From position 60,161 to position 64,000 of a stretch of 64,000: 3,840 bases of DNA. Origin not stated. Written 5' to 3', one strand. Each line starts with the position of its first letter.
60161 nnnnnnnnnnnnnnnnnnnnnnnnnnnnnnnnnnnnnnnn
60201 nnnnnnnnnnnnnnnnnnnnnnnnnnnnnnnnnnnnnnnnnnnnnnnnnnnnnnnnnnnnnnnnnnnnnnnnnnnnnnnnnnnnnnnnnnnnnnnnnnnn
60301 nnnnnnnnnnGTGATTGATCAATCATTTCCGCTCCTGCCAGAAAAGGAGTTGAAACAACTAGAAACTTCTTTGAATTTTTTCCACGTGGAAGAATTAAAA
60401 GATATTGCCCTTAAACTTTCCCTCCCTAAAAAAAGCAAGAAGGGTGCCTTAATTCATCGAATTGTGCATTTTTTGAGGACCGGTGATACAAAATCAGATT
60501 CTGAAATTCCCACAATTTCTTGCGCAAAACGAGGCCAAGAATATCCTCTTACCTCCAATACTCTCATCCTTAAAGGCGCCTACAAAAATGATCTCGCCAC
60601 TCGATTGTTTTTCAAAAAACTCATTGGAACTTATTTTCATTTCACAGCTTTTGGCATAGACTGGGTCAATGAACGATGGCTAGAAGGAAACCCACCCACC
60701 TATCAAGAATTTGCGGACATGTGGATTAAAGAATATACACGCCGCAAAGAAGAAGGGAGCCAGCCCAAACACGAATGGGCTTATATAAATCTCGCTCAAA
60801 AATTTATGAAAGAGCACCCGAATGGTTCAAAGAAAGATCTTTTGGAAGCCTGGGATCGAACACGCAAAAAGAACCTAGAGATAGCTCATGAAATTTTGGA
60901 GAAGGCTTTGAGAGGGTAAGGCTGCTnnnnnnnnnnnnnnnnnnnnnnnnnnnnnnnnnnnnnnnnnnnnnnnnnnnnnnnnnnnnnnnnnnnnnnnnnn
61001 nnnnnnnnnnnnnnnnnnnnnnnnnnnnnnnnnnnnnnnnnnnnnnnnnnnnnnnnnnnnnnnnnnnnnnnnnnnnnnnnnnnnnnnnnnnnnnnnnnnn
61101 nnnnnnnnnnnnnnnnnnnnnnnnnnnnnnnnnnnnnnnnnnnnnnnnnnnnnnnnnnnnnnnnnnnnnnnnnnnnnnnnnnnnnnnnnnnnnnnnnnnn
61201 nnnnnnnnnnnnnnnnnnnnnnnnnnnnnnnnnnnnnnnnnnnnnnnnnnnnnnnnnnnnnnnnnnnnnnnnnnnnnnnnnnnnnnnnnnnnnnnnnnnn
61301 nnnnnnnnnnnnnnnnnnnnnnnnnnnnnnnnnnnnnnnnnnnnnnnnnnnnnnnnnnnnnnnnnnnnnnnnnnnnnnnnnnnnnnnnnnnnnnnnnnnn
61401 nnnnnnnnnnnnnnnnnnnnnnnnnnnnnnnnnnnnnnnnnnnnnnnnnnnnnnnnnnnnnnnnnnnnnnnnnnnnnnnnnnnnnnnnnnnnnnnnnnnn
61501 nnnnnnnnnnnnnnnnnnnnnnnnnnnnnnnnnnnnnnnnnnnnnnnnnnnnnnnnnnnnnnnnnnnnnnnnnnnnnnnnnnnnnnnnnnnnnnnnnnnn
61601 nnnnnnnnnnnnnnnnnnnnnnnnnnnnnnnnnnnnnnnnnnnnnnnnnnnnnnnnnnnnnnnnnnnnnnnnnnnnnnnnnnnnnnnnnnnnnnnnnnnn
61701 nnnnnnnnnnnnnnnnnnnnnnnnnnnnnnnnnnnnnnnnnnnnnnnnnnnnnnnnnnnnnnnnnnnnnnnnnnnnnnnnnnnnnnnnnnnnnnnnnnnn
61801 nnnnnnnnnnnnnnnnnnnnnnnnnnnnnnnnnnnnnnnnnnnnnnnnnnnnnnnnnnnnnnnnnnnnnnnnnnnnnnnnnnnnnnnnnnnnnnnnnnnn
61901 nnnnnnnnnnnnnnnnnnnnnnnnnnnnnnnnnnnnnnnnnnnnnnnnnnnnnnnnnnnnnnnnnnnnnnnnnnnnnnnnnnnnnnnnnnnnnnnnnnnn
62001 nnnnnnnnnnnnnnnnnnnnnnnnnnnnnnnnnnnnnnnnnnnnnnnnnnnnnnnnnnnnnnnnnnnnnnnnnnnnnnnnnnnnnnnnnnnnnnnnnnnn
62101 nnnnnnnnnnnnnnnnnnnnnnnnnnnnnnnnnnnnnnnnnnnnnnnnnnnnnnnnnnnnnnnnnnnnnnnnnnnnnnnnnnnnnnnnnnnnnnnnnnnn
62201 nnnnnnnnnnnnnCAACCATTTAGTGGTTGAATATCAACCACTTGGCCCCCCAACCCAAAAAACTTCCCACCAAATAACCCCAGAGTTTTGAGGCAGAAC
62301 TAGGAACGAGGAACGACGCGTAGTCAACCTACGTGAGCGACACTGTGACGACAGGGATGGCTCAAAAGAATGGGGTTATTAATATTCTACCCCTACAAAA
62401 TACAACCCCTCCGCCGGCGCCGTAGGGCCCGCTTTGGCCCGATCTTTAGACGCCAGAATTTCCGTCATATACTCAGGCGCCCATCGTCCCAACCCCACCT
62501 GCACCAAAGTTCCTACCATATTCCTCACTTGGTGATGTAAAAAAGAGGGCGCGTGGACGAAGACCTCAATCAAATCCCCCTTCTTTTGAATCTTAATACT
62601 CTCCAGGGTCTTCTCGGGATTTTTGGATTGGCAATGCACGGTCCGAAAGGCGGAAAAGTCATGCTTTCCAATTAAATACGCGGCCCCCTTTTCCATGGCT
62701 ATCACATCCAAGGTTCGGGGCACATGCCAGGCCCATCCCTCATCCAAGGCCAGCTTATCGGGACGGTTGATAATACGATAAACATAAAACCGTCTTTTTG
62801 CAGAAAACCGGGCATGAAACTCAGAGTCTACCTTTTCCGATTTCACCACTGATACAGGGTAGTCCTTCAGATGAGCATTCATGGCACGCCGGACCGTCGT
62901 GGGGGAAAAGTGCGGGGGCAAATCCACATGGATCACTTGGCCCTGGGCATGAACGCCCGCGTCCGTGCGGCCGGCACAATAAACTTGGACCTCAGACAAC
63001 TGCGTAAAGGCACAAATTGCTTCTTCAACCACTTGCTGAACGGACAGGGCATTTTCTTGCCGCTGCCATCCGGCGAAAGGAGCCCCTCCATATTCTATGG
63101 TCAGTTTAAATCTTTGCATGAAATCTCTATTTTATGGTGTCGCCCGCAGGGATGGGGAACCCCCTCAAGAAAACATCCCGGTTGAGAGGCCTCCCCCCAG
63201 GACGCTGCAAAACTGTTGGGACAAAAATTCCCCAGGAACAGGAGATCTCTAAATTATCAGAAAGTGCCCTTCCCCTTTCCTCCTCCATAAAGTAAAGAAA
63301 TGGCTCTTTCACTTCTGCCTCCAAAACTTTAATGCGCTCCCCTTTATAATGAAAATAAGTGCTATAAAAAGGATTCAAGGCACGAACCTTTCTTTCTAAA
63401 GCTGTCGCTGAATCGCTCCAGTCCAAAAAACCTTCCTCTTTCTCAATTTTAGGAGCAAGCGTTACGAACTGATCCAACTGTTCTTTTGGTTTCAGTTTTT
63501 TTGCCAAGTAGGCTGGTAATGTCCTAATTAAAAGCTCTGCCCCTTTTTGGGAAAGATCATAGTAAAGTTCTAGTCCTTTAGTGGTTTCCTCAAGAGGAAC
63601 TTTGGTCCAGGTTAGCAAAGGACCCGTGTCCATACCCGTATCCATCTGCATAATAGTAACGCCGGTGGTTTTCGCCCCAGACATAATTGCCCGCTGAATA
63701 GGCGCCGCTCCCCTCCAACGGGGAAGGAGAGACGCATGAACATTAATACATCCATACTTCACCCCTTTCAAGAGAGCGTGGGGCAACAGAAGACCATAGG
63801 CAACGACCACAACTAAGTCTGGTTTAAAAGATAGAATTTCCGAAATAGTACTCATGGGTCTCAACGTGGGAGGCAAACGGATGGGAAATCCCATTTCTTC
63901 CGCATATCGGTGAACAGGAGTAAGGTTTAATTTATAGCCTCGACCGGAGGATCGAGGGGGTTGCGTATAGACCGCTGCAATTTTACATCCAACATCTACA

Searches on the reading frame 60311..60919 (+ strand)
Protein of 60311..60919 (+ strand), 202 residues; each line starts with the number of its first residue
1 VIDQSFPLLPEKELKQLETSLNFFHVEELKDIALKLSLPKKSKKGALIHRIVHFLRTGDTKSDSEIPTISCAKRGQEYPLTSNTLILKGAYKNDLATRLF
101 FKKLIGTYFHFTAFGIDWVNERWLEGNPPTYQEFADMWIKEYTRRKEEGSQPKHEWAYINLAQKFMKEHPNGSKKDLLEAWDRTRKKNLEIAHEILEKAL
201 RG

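Call 83: search_protein_families(library=pfam, proteins=[window:60311-60919:+], max_evalue=0.01)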
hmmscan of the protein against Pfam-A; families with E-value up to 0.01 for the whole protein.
window:60311-60919:+ (202 aa): 2 families
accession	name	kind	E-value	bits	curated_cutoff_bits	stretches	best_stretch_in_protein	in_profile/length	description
PF18953.6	SAP_new25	-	9.8e-06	25.5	26.3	1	26-62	10-46/51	SAP domain-containing new25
PF20026.4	DUF6434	-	4.4e-05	23.9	26.8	1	79-140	7-63/64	Domain of unknown function (DUF6434)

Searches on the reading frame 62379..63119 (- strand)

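Call 45: search_protein_families(library=pfam, proteins=[window:62379-63119:-], max_evalue=0.000001)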
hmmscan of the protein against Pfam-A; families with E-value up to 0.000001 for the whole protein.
window:62379-63119:- (246 aa): 1 family
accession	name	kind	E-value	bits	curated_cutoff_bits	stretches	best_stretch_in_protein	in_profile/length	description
PF01416.25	PseudoU_synth_1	-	2.4e-41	141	23.3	2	146-246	2-107/108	tRNA pseudouridine synthase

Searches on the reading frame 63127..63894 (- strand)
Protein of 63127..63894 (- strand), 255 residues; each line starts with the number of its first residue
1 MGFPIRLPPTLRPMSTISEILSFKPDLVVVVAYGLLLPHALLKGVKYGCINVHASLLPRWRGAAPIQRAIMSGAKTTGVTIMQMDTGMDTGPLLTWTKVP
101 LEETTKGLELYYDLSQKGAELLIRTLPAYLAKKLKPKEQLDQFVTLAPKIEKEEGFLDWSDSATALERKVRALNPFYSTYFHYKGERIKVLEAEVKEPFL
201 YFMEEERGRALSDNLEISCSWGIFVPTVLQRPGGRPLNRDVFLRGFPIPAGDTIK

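Call 83: search_protein_families(library=pfam, proteins=[window:63127-63894:-], max_evalue=0.01)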
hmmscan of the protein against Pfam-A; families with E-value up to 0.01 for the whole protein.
window:63127-63894:- (255 aa): 2 families
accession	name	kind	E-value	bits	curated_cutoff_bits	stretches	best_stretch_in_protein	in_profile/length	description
PF00551.24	Formyl_trans_N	-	1.3e-31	110.2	26.1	1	13-125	68-180/181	Formyl transferase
PF02911.23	Formyl_trans_C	-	1.6e-15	57.6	21.1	1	149-246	1-99/100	Formyl transferase, C-terminal domain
